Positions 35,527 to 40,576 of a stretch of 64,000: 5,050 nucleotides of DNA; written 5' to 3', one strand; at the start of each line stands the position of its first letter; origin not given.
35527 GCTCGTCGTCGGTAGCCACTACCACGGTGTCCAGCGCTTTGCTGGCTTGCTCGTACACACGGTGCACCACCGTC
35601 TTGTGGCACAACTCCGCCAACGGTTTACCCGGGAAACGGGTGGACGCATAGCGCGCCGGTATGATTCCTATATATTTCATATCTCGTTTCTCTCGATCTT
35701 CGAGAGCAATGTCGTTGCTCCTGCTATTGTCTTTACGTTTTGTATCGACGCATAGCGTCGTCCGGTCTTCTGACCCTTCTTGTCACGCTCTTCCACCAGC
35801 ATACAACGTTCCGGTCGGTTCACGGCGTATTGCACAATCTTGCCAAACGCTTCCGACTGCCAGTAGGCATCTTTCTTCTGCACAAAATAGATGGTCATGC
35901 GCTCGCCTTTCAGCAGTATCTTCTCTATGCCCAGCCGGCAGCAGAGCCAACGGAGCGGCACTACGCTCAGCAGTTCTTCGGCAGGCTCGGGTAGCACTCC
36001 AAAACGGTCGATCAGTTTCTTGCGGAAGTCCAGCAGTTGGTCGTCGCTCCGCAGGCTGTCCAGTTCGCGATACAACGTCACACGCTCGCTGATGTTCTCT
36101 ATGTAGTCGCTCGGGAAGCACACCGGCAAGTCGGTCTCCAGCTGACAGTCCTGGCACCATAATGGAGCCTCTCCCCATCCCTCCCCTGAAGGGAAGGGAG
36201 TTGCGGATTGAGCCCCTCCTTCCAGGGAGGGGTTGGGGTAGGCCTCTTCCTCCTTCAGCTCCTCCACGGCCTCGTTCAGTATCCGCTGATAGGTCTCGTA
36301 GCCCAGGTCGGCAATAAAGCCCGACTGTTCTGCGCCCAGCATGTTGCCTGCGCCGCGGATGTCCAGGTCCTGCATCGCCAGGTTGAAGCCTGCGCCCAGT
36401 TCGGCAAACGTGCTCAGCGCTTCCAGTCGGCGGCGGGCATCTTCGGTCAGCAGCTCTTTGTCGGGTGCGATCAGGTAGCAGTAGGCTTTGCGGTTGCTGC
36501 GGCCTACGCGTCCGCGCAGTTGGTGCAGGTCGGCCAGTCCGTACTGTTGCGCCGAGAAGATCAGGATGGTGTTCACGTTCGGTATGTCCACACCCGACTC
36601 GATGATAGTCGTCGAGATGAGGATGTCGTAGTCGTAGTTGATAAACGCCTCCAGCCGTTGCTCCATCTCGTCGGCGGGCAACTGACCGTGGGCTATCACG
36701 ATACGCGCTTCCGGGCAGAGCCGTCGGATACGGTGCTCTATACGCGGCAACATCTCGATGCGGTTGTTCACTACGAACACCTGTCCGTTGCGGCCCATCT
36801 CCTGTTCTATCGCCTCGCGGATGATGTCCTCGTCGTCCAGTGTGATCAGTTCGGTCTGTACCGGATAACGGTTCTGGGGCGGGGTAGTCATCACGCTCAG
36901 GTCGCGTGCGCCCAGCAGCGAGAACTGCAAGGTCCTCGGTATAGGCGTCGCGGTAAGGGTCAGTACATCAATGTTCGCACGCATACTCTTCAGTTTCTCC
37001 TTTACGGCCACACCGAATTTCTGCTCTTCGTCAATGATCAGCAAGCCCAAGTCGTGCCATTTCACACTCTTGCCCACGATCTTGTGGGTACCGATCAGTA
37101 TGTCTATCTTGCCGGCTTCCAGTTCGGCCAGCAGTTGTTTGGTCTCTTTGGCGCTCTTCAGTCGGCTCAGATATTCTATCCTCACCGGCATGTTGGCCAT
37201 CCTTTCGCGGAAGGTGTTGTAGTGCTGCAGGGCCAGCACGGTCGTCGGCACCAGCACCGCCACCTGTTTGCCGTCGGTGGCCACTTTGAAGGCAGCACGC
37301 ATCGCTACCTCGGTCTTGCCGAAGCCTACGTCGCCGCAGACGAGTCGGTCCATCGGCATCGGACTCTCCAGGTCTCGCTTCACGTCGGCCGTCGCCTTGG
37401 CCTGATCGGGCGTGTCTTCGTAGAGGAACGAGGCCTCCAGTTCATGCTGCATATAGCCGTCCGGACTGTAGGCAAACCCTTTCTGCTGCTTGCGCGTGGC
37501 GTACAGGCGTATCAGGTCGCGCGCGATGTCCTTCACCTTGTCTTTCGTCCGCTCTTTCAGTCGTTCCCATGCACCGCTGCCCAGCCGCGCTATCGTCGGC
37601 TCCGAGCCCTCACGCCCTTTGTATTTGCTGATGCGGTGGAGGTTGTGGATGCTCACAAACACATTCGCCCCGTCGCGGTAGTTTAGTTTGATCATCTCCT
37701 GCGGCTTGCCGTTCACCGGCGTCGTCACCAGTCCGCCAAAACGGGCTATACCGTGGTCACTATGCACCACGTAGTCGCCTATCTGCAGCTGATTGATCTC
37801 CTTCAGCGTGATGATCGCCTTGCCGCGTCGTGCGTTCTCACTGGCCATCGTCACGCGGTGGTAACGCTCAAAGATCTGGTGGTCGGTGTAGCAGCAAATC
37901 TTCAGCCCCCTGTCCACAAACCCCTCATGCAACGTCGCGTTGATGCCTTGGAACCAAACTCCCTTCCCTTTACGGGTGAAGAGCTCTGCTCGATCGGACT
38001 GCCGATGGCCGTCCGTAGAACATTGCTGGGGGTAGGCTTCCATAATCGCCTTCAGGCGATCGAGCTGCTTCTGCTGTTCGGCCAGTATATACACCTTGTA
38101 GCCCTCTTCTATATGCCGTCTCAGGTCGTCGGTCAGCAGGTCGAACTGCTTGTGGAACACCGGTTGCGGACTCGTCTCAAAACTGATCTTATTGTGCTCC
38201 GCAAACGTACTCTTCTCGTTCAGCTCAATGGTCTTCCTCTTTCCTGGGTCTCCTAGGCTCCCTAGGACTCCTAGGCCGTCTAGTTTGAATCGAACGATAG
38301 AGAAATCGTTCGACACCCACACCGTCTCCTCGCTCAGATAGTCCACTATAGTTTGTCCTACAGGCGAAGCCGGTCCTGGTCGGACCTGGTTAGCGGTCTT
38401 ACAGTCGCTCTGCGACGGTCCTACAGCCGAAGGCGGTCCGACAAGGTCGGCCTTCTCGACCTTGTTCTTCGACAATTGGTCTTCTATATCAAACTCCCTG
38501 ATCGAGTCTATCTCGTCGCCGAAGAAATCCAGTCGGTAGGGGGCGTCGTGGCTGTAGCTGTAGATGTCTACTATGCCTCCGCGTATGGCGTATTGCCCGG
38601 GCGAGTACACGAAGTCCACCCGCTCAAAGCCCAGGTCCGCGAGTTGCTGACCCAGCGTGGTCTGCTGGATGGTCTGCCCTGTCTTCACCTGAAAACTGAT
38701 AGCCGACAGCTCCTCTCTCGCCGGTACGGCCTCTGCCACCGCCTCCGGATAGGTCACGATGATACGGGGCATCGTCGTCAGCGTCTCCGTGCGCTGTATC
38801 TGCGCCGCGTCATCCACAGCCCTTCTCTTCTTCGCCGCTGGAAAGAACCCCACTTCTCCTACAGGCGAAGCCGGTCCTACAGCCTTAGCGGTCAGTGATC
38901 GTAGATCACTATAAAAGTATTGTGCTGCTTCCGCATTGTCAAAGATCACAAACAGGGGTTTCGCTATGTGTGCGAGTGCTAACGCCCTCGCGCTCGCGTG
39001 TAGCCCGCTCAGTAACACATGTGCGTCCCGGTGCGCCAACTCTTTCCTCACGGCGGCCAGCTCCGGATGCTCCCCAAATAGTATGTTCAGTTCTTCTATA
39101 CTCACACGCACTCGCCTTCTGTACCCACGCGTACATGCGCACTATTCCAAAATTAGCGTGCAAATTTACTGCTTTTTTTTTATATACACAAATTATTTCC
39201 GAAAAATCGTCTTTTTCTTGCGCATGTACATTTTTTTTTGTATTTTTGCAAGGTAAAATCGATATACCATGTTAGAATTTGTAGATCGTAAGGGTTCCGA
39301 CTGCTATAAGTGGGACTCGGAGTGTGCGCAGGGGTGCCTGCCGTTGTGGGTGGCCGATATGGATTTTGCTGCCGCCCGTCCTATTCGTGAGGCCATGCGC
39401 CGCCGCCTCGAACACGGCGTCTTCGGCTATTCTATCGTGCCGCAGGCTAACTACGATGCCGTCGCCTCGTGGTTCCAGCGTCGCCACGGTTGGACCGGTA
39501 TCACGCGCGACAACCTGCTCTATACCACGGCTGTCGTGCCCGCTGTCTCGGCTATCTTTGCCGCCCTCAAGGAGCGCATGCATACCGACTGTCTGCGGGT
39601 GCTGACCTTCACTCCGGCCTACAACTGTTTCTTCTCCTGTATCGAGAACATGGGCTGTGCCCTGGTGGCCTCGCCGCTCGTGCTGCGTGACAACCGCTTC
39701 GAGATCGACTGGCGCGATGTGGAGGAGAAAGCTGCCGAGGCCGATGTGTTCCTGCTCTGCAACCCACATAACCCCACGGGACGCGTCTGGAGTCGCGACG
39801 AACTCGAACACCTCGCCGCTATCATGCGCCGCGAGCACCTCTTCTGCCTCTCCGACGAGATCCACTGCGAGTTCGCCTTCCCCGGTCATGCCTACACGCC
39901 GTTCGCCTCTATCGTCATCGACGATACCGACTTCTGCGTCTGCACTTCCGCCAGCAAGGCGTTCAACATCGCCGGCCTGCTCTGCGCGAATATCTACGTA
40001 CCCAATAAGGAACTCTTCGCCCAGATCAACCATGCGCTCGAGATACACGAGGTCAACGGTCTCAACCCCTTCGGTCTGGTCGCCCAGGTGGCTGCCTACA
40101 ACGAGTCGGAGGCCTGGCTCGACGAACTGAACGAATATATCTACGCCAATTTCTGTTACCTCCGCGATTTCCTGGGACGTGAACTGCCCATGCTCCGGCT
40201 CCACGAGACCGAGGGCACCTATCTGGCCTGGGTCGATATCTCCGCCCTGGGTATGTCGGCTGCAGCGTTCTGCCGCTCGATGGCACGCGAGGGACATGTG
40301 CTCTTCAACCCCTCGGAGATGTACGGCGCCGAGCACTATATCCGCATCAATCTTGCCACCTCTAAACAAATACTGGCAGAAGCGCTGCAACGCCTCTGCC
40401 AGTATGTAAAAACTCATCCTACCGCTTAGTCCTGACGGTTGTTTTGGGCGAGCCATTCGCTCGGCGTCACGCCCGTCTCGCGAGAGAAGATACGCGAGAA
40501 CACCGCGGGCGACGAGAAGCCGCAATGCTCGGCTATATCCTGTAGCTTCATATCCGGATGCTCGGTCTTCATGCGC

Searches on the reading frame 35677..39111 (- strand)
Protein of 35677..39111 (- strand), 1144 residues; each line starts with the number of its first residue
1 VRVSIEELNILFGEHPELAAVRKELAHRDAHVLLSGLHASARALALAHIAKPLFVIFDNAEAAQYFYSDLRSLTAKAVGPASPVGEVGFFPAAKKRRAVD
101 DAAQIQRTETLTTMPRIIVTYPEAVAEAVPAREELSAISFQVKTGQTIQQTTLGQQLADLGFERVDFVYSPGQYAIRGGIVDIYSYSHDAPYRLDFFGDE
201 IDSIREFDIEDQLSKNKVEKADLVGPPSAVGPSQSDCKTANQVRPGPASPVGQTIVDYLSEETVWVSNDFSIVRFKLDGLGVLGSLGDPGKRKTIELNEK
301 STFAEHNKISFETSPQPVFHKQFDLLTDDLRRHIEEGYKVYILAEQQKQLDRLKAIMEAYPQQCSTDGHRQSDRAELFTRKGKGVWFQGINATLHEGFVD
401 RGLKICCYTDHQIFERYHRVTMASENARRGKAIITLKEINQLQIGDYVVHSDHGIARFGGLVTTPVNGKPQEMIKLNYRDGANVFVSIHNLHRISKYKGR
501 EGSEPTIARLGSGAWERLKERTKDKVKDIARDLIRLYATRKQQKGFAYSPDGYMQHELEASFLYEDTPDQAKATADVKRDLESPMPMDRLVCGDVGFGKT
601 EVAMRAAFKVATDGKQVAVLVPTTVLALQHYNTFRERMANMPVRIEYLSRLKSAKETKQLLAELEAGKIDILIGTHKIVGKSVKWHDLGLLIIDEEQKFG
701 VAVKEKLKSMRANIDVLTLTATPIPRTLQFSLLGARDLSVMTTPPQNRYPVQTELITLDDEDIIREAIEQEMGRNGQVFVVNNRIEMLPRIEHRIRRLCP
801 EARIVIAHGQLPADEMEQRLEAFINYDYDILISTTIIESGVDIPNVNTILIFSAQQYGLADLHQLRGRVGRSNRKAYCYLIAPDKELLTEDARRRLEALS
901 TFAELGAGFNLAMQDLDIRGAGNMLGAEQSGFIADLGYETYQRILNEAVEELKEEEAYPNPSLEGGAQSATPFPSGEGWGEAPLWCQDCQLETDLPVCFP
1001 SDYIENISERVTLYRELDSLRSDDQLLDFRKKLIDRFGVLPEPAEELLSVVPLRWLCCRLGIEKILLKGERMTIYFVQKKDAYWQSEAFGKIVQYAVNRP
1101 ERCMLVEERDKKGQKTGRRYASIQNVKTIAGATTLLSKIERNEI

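Call 8: search_protein_families(library=pfam, proteins=[window:35677-39111:-], max_evalue=0.01)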
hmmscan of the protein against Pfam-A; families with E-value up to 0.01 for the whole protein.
window:35677-39111:- (1144 aa): 11 families
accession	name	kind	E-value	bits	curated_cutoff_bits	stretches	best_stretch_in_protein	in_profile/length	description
PF00270.35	DEAD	-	3.4e-25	89.1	26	1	567-728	1-164/167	DEAD/DEAH box helicase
PF03461.20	TRCF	-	7.2e-25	87.6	25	1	994-1081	2-89/95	TRCF domain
PF17757.6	UvrB_inter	-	1.1e-22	80.4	22.9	1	141-223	2-85/91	UvrB interaction domain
PF00271.37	Helicase_C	-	3.6e-22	79.1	23.5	1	766-872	8-109/110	Helicase conserved C-terminal domain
PF02559.22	CarD_TRCF_RID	-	1.3e-17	64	23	1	442-497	1-56/57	CarD-like/TRCF RID domain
PF04851.21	ResIII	-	2.8e-08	34.3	22.5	1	569-723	7-162/164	Type III restriction enzyme, res subunit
PF22590.2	Cas3-like_C_2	-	0.0012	19.5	27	1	775-873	2-105/106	CRISPR-associated nuclease/helicase Cas3, C-terminal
PF14814.11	UB2H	-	0.0014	19.1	27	1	143-186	2-45/85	Bifunctional transglycosylase second domain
PF19833.4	RecG_dom3_C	-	0.005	17.3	26.8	0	908-936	4-32/87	ATP-dependent DNA helicase RecG, domain 3, C-terminal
PF03808.19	Glyco_tran_WecG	-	0.0056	16.9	27.4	0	762-830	30-99/168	Glycosyl transferase WecG/TagA/CpsF family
PF13481.12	AAA_25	-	0.0075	16.4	27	0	590-713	37-169/195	AAA domain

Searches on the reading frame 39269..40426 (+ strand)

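Call 8: search_protein_families(library=pfam, proteins=[window:39269-40426:+], max_evalue=0.01)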
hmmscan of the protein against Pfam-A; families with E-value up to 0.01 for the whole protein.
window:39269-40426:+ (386 aa): 1 family
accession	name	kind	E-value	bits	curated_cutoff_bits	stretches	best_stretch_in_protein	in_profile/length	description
PF00155.27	Aminotran_1_2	-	1.2e-36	127.1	19.7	1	59-376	45-361/361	Aminotransferase class I and II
